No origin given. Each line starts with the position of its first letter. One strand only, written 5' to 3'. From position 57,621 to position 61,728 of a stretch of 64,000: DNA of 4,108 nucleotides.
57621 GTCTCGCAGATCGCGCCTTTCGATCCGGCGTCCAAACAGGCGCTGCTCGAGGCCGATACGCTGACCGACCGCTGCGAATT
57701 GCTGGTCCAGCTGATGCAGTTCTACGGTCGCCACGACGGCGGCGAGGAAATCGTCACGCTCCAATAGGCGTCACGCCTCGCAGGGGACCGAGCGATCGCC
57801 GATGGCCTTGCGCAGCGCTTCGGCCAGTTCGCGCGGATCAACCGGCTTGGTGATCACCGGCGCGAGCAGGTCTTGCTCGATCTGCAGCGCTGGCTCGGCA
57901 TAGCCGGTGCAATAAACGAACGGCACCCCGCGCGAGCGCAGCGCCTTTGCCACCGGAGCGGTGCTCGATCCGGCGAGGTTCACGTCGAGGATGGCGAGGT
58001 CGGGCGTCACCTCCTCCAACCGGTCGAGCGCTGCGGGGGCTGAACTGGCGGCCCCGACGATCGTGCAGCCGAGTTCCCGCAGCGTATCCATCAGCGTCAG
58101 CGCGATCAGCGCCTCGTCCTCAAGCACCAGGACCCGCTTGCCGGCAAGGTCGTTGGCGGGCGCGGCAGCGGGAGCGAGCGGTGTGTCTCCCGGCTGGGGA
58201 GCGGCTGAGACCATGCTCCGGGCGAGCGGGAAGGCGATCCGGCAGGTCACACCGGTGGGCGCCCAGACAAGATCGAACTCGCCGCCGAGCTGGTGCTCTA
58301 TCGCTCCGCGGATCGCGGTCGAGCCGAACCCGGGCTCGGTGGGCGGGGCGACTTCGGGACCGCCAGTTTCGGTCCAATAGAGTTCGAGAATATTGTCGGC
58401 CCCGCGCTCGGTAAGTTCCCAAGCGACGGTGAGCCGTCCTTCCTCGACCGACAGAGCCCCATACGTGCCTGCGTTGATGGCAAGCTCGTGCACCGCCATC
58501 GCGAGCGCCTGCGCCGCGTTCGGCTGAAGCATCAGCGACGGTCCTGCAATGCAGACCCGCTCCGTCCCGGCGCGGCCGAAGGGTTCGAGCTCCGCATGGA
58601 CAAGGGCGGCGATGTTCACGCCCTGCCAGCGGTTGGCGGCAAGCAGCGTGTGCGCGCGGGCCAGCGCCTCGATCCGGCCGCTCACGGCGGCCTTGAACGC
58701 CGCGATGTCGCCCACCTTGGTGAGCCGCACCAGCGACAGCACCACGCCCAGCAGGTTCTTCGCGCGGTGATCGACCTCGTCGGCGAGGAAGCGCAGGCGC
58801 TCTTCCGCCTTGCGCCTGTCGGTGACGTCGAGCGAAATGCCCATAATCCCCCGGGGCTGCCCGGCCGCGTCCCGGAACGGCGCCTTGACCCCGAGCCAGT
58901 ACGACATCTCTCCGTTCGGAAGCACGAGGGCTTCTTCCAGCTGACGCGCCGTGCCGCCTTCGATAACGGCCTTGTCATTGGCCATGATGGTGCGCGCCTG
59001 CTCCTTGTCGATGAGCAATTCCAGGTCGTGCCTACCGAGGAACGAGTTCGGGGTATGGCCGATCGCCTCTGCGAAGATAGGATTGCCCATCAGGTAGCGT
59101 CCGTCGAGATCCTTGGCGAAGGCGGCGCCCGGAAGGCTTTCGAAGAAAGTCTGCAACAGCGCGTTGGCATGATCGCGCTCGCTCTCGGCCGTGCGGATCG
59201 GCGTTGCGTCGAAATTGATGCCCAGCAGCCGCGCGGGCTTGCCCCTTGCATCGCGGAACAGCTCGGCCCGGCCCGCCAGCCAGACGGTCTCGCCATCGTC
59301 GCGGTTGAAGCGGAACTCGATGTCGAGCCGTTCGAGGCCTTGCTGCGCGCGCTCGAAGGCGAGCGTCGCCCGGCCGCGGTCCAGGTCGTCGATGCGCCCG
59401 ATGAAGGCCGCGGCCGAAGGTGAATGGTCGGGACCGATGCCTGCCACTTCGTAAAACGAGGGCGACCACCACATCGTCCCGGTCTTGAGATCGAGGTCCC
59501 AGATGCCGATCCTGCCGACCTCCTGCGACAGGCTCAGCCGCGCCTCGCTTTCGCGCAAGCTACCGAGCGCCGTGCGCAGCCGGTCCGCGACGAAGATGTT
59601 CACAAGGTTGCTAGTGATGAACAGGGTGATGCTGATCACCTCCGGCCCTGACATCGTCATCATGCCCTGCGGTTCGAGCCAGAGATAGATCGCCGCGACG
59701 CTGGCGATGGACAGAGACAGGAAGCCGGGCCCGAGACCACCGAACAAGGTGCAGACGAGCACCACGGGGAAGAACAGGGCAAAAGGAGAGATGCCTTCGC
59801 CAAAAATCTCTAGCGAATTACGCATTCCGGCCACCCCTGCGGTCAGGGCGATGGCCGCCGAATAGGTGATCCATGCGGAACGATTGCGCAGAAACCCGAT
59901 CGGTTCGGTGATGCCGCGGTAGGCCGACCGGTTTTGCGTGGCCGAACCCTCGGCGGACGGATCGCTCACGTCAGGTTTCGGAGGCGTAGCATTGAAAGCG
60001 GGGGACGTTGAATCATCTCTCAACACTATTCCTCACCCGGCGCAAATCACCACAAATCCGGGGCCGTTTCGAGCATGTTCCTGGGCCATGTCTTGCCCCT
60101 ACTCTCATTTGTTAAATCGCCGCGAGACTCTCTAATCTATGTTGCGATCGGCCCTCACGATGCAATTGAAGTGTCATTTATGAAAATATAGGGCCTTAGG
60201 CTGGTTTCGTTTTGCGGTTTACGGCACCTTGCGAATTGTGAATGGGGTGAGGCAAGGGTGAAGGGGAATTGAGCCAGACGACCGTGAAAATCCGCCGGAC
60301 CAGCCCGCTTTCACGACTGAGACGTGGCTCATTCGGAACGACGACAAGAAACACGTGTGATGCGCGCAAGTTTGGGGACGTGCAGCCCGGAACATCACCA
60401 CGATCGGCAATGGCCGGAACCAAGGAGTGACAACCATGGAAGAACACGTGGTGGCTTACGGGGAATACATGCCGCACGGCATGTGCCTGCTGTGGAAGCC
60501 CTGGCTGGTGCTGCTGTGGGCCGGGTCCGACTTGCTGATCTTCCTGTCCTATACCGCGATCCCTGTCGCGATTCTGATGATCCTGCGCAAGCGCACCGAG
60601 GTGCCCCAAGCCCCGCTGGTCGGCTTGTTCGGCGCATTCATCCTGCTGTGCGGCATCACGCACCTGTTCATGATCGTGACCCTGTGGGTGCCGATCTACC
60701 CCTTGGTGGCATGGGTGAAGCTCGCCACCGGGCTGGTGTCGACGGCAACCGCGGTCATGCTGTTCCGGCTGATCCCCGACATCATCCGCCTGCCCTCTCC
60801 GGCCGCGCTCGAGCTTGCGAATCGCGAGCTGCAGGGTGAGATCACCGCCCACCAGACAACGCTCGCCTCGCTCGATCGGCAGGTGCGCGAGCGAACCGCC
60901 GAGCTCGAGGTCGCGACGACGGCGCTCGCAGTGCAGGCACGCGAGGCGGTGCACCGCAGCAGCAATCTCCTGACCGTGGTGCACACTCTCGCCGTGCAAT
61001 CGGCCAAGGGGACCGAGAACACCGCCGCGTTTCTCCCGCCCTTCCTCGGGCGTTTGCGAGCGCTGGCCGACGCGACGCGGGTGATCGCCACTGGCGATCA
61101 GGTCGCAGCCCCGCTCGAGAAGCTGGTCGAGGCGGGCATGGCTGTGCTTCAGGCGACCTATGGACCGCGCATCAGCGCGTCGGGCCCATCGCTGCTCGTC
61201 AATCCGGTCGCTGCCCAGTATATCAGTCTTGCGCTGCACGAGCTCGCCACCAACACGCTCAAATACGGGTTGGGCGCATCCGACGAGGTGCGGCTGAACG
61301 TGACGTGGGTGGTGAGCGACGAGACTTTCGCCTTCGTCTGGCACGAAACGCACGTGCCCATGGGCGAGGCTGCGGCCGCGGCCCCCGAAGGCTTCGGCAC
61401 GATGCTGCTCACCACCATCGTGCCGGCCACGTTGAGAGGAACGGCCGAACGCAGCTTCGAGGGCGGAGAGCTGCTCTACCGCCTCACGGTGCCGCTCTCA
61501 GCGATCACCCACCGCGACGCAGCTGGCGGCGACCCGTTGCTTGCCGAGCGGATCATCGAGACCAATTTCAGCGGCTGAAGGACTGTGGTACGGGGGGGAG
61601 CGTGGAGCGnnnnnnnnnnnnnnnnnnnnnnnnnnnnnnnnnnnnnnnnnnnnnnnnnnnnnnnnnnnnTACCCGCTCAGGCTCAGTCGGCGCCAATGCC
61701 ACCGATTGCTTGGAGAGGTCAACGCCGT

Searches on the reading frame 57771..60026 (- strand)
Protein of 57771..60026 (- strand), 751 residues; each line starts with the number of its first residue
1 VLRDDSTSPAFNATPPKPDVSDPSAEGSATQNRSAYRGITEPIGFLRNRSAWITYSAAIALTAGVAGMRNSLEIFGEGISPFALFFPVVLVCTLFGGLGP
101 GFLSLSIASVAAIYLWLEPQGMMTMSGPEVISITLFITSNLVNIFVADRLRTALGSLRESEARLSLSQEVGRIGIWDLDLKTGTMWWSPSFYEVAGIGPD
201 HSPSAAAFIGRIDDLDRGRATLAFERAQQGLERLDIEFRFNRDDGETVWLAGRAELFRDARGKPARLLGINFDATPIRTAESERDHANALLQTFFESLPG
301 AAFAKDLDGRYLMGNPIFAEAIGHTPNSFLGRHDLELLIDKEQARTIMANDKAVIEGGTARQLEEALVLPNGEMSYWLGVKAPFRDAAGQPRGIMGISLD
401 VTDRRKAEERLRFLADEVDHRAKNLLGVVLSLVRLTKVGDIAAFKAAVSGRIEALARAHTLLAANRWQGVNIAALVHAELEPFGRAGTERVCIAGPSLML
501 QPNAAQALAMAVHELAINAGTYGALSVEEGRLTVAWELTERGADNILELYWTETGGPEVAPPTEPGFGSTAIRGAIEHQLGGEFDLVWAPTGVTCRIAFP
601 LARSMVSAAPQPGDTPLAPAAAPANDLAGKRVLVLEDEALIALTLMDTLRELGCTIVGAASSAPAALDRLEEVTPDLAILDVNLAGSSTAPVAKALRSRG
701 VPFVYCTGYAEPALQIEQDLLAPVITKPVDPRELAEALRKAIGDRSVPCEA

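Call 64: search_protein_families(library=pfam, proteins=[window:57771-60026:-], max_evalue=0.1)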
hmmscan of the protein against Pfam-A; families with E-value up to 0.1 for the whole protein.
window:57771-60026:- (751 aa): 9 families
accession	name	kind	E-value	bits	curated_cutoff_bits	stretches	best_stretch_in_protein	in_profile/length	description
PF08448.16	PAS_4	-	1.5e-22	80.3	23.1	1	295-405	1-109/110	PAS fold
PF07536.20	HWE_HK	-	1.9e-20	73.8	22.8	1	417-496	1-82/83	HWE histidine kinase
PF08447.18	PAS_3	-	6.1e-17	62.1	25.6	2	185-271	2-89/89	PAS fold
PF00072.30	Response_reg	-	7.1e-11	42.7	30.2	1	632-738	1-110/111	Response regulator receiver domain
PF00989.32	PAS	-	7.6e-10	39.2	22.6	2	291-400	3-112/113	PAS fold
PF13493.11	DUF4118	-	6.2e-08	32.8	28.4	1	55-153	1-100/107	Domain of unknown function (DUF4118)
PF13426.13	PAS_9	-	5.2e-05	23.9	27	0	305-403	7-103/103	PAS domain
PF07568.18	HisKA_2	-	0.0015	19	22.3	1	417-474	1-63/76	Histidine kinase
PF00148.24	Oxidored_nitro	-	0.035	13.4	28.6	1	625-674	268-315/399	Nitrogenase component 1 type Oxidoreductase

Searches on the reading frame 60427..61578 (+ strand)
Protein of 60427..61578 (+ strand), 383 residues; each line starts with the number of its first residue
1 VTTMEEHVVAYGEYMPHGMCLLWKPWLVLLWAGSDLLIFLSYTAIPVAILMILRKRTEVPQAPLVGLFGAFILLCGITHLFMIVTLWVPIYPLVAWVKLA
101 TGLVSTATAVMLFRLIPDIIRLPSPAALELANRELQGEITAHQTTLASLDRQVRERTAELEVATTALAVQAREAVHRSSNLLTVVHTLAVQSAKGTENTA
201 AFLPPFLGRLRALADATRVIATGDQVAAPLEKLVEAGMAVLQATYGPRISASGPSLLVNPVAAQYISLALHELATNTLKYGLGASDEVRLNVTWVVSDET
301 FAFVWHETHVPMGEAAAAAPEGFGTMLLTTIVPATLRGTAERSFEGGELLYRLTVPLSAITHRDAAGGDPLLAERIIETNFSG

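Call 64: search_protein_families(library=pfam, proteins=[window:60427-61578:+], max_evalue=0.1)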
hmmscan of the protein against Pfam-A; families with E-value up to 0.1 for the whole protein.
window:60427-61578:+ (383 aa): 3 families
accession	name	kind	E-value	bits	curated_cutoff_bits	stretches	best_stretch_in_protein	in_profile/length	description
PF25487.1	ETR1_N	-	7.4e-29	100.3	27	1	27-121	2-96/97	Ethylene receptor 1-like, N-terminal domain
PF07536.20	HWE_HK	-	8.7e-13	49.3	22.8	1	173-254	1-82/83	HWE histidine kinase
PF13581.12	HATPase_c_2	-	0.03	14.8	27.4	1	258-332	24-109/127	Histidine kinase-like ATPase domain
